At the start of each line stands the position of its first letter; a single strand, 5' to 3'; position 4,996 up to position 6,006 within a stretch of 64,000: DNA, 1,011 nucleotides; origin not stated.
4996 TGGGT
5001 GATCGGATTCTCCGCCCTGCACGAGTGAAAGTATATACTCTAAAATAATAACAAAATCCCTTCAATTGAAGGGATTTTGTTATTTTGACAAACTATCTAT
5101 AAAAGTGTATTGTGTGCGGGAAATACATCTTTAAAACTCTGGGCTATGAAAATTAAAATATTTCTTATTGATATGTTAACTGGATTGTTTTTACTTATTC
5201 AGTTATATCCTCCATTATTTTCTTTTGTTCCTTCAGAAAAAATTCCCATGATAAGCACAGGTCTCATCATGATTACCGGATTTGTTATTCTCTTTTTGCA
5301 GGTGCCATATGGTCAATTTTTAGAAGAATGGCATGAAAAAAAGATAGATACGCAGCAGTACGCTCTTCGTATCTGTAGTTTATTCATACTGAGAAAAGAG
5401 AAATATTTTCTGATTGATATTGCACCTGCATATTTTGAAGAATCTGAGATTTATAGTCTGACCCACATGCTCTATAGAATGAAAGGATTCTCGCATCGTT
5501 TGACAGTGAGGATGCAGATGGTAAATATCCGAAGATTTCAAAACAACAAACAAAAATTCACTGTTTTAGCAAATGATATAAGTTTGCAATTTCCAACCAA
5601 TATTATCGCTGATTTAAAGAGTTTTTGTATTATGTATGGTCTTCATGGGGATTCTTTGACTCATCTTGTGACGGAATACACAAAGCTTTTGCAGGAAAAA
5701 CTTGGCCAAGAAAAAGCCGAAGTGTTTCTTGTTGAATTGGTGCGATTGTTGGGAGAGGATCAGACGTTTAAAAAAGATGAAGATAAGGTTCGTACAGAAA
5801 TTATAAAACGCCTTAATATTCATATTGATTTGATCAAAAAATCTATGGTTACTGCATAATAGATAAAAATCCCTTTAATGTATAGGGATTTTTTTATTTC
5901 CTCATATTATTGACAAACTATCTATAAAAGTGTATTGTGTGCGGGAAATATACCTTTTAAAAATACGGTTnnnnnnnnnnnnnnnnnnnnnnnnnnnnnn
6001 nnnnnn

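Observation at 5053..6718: Tandem duplication of a terminator-promoter-gene cassette with conserved regulatory DNA but strongly diverged coding sequence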

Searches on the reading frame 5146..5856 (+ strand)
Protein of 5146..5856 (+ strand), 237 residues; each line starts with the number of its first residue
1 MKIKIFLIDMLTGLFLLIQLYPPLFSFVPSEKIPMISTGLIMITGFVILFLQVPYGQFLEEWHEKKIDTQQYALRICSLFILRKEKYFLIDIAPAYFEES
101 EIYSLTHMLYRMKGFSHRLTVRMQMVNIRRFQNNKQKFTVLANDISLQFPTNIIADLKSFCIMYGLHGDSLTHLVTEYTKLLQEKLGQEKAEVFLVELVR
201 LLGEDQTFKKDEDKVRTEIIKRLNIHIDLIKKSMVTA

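Call 8: search_protein_families(library=pfam, proteins=[window:5146-5856:+], max_evalue=1)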
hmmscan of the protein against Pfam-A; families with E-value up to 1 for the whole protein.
window:5146-5856:+ (237 aa): 0 families

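Call 10: find_homologous_proteins(query=window:5146-5856:+)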
Query window:5146-5856:+ (237 aa): 1 proteins with E <= 0.001 among 175 candidates.
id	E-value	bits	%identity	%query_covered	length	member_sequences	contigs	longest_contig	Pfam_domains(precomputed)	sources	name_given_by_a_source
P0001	7.1e-149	511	99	100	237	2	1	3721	-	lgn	-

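Call 13: find_encoding_contigs(protein=P0001, flank=10000)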
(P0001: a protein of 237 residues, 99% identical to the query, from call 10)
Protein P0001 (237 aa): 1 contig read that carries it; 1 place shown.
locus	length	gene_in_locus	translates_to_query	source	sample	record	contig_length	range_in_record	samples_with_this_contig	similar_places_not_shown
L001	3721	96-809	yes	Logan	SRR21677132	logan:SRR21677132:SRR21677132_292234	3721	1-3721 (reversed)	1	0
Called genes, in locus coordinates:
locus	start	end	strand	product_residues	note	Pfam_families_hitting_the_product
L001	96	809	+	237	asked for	-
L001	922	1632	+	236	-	-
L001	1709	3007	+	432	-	PF01336:tRNA_anti-codon, PF00152:tRNA-synt_2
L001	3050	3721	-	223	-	?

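Call 21: search_protein_representatives(alignment_id=A1)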
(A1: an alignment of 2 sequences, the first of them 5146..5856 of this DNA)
Query: 2 sequences, 243 profile positions. Proteins with E-value up to 0.001 (for the whole library): 3; up to 1e-10: 3; up to 1e-30: 3. The best 3 are listed.
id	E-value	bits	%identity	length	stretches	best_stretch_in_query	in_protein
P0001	2.1e-124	430.2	-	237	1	1-240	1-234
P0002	6.7e-122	422.0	-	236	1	1-243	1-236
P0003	1.4e-50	188.5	-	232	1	1-240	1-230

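Call 23: find_encoding_contigs(protein=P0003, flank=10000)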
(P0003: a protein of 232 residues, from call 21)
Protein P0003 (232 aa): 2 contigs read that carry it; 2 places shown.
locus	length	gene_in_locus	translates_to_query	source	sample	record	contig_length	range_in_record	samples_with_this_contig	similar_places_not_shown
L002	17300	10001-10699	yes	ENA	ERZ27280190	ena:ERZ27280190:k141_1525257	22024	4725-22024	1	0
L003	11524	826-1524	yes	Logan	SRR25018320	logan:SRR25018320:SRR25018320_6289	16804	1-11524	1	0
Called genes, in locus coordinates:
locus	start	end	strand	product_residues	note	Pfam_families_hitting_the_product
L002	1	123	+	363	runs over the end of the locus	PF08299:Bac_DnaA_C (faint)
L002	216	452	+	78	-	-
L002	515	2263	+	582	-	PF01411:tRNA-synt_2c, PF07973:tRNA_SAD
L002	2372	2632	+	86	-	PF02201:SWIB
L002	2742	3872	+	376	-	-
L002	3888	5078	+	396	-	PF04865:Baseplate_J (weak)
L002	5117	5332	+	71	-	PF01176:eIF-1a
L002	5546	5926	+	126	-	PF00416:Ribosomal_S13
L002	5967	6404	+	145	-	PF00411:Ribosomal_S11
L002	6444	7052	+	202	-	PF00163:Ribosomal_S4, PF01479:S4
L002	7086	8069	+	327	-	PF01193:RNA_pol_L, PF01000:RNA_pol_A_bac, PF03118:RNA_pol_A_CTD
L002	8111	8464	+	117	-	PF01196:Ribosomal_L17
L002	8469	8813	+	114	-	PF00572:Ribosomal_L13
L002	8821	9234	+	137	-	PF00380:Ribosomal_S9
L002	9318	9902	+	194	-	PF01025:GrpE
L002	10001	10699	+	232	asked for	-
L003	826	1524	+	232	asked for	-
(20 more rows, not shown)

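Call 32: find_homologous_proteins(query=A3, max_evalue=0.1)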
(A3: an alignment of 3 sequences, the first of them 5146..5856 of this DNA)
Query A3 (3 sequences) (237 aa, profile of the alignment): 4 proteins with E <= 0.1 among 6607 candidates.
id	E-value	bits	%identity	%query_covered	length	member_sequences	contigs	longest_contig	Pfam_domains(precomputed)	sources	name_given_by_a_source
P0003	1.9e-109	383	35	84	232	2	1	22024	-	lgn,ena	-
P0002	1.3e-108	380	26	98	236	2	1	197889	-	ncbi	-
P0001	4.1e-107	375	99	100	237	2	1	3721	-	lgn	-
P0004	2.0e-98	347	33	98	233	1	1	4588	-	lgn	-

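Call 33: find_encoding_contigs(protein=P0004, flank=10000)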
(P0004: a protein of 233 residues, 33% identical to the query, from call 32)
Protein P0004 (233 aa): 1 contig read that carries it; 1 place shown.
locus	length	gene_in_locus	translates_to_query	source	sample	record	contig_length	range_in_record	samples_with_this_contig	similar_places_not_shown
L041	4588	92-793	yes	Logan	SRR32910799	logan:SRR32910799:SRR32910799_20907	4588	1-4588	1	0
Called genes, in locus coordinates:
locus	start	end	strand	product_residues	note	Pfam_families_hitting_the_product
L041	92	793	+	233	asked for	-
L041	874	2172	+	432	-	PF01336:tRNA_anti-codon, PF00152:tRNA-synt_2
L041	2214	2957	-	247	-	-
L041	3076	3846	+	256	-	PF02616:SMC_ScpA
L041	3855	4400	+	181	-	PF04079:SMC_ScpB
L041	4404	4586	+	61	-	?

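Call 47: search_solved_structures(query=A6, max_evalue=10, show_alignments=2)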
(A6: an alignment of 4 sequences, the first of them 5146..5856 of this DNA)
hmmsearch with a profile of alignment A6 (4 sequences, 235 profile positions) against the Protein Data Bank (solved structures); distinct sequences matched with E-value up to 10: 10.
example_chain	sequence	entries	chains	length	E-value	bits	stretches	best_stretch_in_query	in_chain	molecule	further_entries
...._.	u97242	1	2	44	0.5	13.2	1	203-232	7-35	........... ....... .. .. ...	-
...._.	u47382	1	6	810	0.54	13.1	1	126-188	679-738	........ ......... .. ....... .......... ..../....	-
3j3r_A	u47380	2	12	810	0.54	13.1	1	126-188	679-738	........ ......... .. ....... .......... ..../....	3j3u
3j3s_A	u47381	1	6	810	0.54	13.1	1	126-188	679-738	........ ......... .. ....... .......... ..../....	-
7abr_A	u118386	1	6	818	0.55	13.1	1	126-188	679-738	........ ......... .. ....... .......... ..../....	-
4h6q_A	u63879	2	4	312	0.59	13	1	121-184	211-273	Proline dehydrogenase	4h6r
4e10_A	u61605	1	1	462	0.62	13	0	161-198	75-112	Protelomerase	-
4e0j_A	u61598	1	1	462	0.62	12.9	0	161-196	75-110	Protelomerase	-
4dwp_A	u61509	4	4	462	0.63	12.9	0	161-196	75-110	Protelomerase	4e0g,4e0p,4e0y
4e0z_A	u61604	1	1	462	0.65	12.9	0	162-197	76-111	Protelomerase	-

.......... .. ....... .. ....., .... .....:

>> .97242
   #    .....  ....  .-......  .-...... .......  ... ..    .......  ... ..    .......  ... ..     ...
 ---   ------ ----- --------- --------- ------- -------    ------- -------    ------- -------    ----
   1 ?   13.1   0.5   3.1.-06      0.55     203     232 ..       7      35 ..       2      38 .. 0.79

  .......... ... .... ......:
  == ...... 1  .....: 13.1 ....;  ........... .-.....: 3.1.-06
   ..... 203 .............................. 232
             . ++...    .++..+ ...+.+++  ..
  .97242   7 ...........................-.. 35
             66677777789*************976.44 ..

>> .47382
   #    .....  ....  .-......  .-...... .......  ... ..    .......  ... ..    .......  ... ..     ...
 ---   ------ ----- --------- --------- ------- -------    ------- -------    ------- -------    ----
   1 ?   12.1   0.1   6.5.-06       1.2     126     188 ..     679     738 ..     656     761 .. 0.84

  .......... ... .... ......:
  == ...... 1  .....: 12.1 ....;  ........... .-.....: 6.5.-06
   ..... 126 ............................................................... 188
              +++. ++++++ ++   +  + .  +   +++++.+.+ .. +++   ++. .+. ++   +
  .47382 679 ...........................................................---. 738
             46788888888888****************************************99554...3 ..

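Call 48: search_protein_families(library=pfam, alignment_id=A6, max_evalue=10)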
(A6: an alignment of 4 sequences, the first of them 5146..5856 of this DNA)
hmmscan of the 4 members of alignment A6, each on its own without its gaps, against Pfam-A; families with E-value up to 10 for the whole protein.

A. member 1, window:5146-5856:+ (237 aa): 1 family
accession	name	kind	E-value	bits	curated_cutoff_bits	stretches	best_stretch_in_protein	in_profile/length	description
PF02346.21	Vac_Fusion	-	5.3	7.2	24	1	212-236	22-46/56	Chordopoxvirus multifunctional envelope protein A27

B. families by the number of members that match (of 4 scanned): 7 families
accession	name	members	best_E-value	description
PF25771.1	CC_CEP152-bind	2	0.081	CEP63/DEUP1, CEP152 binding coiled coil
PF12666.12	PrgI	1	0.0084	PrgI family protein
PF14850.11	Pro_dh-DNA_bdg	1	0.091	DNA-binding domain of Proline dehydrogenase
PF09323.15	DUF1980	1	0.12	DUF1980 N-terminal domain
PF07288.16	RpoY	1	0.18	RNA polymerase epsilon subunit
PF15547.11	C1ORF64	1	0.21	Steroid receptor-associated and regulated protein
PF02346.21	Vac_Fusion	1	5.3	Chordopoxvirus multifunctional envelope protein A27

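Call 49: search_protein_families(library=padloc, proteins=[window:5146-5856:+, P0003, P0004], max_evalue=1)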
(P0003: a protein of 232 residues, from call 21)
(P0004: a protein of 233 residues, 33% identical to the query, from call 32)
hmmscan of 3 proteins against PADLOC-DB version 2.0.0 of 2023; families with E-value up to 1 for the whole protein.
window:5146-5856:+ (237 aa): 0 families

P0003 (232 aa): 0 families

P0004 (233 aa): 0 families

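Call 50: search_protein_families(library=phrogs, proteins=[window:5146-5856:+, P0003, P0004], max_evalue=1)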
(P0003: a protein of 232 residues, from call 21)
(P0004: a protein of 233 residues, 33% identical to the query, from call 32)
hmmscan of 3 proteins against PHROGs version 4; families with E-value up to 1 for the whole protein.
window:5146-5856:+ (237 aa): 0 families

P0003 (232 aa): 0 families

P0004 (233 aa): 3 families
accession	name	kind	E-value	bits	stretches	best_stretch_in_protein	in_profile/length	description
phrog_4153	-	moron, auxiliary metabolic gene and host takeover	0.18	12.6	0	131-176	47-92/129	membrane protein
phrog_3045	-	moron, auxiliary metabolic gene and host takeover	0.38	11.9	0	1-69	9-74/91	membrane protein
phrog_7776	-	DNA, RNA and nucleotide metabolism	0.71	10.9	1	200-231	22-53/53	DNA helicase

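Call 51: search_protein_families(library=ncbifam, proteins=[window:5146-5856:+, P0003, P0004], max_evalue=1)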
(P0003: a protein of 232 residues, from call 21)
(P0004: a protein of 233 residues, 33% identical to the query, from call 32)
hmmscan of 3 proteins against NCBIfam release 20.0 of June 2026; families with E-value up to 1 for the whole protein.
window:5146-5856:+ (237 aa): 0 families

P0003 (232 aa): 1 family
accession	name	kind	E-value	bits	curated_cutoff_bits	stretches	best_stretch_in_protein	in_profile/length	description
NF041398.1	GluDhGdhB_Halo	equivalog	0.05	12.5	620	1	27-69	321-363/410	glutamate dehydrogenase GdhB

P0004 (233 aa): 1 family
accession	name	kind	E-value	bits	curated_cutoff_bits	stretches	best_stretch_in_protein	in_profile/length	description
NF041398.1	GluDhGdhB_Halo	equivalog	0.047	12.6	620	1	27-70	321-364/410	glutamate dehydrogenase GdhB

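Call 52: predict_structure(alignment_id=A6)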
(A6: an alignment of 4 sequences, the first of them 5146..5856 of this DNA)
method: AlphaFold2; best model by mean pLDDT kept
length: 237 residues; sequences in the alignment: 4
mean_pLDDT: 80.2   pTM: 0.66
mean pLDDT of the five models: 80.2, 78.9, 77.5, 76.5, 76.4
residues with pLDDT >= 90: 51; 70-90: 131; 50-70: 53; < 50: 2
segments of 3 or more residues with pLDDT < 50: none
pLDDT, mean of each block of 10 residues (from residue 1): 60 72 68 70 66 64 79 86 83 88 92 91 88 70 73 87 84 88 88 91 85 88 92 69
secondary structure, 60 per line:
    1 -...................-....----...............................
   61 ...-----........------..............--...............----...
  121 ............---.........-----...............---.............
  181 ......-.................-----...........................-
elements in order: H2-20 H22-25 H30-63 H69-76 H83-96 H99-113 H118-132 H136-144 H150-164 H168-186 H188-204 H210-236

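Call 56: fold_search(model_id=the predicted structure, library=pdb)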
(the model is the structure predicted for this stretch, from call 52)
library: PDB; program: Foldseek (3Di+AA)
matches with E <= 10: 512; with E <= 0.001: 0
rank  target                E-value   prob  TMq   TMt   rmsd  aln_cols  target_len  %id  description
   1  2c63_A                2.1e-01  0.60  0.23  0.24  20.2       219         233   12  14-3-3 Protein Eta (Human) Complexed to Peptide (released 2005-11-21)
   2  6bzd_B                2.3e-01  0.54  0.23  0.23  19.9       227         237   10  Structure of 14-3-3 gamma R57E mutant bound to GlcNAcylated peptide (released 2018-05-09)
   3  6fnb_B                3.4e-01  0.33  0.20  0.21  19.0       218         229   14  Mono- and bivalent 14-3-3 inhibitors for characterizing supramolecular lysine-PEG interactions in proteins (released 2018-07-04)
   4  6byj_B                3.7e-01  0.41  0.23  0.23  19.9       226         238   12  Structure of human 14-3-3 gamma bound to O-GlcNAc peptide (released 2018-05-09)
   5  2b05_F                4.3e-01  0.30  0.21  0.21  20.4       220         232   11  Crystal Structure of 14-3-3 gamma in complex with a phosphoserine peptide (released 2005-10-11)
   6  6fna_B                4.5e-01  0.33  0.22  0.23  19.7       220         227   13  Mono- and bivalent 14-3-3 inhibitors for characterizing supramolecular lysine-PEG interactions in proteins (released 2018-07-04)
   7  4zlh_A                4.5e-01  0.21  0.19  0.15  14.9       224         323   10  Structure of the LapB cytoplasmic domain at 2 angstroms (released 2015-11-11)
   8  8fyu_B                4.9e-01  0.57  0.20  0.33  11.7       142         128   13  Crystal structure of the human CHIP-TPR domain in complex with a 10mer acetylated tau peptide (released 2023-08-30)
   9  8ehz_B                5.6e-01  0.35  0.20  0.29  10.2       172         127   13  Crystal structure of the STUB1 TPR domain in complex with H317, a Helicon Polypeptide (released 2023-10-25)
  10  5lu2_A                5.9e-01  0.33  0.21  0.22  18.2       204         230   10  Human 14-3-3 sigma complexed with long HSPB6 phosphopeptide (released 2017-02-01)
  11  6twz_A                5.9e-01  0.25  0.21  0.21  20.4       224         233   10  14-3-3 sigma complexed with a phosphorylated 16E6 peptide (released 2020-05-06)
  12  6b85_A                6.1e-01  0.44  0.26  0.28  14.5       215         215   14  Crystal structure of transmembrane protein TMHC4_R (released 2018-03-14)
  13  4n2q_A                6.4e-01  0.54  0.26  0.30  13.5       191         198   13  Crystal structure of THA8 in complex with Zm4 RNA (released 2013-10-30)
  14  5k04_A                6.7e-01  0.44  0.23  0.10  13.7       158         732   13  The NatB Acetyltransferase Complex Bound To CoA and MES (released 2017-04-19)
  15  4db8_A                6.7e-01  0.33  0.26  0.25  14.5       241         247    7  Designed Armadillo-repeat Protein (released 2012-05-16)
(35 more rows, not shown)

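Call 69: find_related_loci(query=A6, collection=viral_contigs, flank=5000)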
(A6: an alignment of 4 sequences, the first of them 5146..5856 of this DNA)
Query A6 (237 aa) in viral_contigs; peptide patterns used: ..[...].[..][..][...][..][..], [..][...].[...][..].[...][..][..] (x = any residue, [..] = any of these).
136 stretches matched a pattern, but none encodes a relative of the query by tblastn (E <= 1e-3).
